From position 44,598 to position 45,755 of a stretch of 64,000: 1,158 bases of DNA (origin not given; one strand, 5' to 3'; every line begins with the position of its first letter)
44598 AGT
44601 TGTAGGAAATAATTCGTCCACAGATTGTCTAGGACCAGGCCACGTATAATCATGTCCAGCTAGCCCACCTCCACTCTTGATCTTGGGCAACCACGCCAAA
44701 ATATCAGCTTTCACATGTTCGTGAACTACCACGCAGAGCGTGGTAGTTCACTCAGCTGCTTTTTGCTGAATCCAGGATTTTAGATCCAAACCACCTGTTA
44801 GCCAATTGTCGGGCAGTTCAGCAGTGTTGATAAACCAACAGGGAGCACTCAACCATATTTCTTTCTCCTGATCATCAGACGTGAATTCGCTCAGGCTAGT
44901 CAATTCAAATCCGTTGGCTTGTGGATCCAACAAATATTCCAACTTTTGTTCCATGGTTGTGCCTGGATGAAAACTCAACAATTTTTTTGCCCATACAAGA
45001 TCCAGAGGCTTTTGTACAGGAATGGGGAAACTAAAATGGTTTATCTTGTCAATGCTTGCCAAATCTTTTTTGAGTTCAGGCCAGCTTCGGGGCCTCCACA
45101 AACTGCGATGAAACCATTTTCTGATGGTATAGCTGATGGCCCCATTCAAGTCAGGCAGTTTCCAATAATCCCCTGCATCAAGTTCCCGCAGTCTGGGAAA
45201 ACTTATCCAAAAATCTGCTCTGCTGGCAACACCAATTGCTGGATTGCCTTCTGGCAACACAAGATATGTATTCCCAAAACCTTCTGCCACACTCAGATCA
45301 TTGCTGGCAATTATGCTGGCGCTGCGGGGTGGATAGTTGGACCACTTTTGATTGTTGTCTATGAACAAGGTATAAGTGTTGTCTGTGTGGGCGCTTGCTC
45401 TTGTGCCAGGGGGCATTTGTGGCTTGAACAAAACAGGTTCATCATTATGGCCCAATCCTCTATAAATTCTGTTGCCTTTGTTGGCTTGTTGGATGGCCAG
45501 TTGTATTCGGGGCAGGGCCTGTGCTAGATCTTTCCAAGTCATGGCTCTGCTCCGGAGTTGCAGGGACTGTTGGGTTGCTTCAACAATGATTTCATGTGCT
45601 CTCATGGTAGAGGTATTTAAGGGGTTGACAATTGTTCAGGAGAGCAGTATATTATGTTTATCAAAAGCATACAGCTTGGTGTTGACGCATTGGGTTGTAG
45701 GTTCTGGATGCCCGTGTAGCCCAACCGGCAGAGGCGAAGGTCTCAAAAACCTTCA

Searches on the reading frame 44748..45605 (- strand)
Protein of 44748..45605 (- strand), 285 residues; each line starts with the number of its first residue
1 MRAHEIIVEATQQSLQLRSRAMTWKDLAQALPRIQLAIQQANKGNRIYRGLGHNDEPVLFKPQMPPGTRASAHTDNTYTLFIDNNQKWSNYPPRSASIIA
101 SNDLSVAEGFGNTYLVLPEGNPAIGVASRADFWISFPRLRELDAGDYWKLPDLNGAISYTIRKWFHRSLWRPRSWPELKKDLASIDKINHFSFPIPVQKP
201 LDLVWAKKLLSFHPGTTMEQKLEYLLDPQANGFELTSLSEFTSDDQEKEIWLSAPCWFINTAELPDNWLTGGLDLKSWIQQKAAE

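Call 10: search_protein_families(library=pfam, proteins=[window:44748-45605:-], max_evalue=0.001)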
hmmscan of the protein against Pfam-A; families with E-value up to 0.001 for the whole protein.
window:44748-45605:- (285 aa): 0 families

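Call 34: search_protein_families(library=ncbifam, proteins=[window:44748-45605:-], max_evalue=0.01)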
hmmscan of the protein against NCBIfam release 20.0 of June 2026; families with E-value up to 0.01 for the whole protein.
window:44748-45605:- (285 aa): 0 families

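Call 72: find_encoding_contigs(protein=window:44748-45605:-, flank=2500, max_places=8)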
Protein window:44748-45605:- (285 aa): 2 contigs read that carry it; 1 place shown.
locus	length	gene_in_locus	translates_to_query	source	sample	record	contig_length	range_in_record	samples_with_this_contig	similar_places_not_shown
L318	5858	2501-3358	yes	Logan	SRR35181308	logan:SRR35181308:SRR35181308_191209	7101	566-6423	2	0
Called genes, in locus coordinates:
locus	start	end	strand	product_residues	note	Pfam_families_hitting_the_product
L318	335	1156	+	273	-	-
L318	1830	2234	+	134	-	-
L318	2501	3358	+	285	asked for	-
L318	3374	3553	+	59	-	-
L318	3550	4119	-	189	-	PF07486:Hydrolase_2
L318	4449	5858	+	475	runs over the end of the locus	PF12224:Amidoligase_2 (weak)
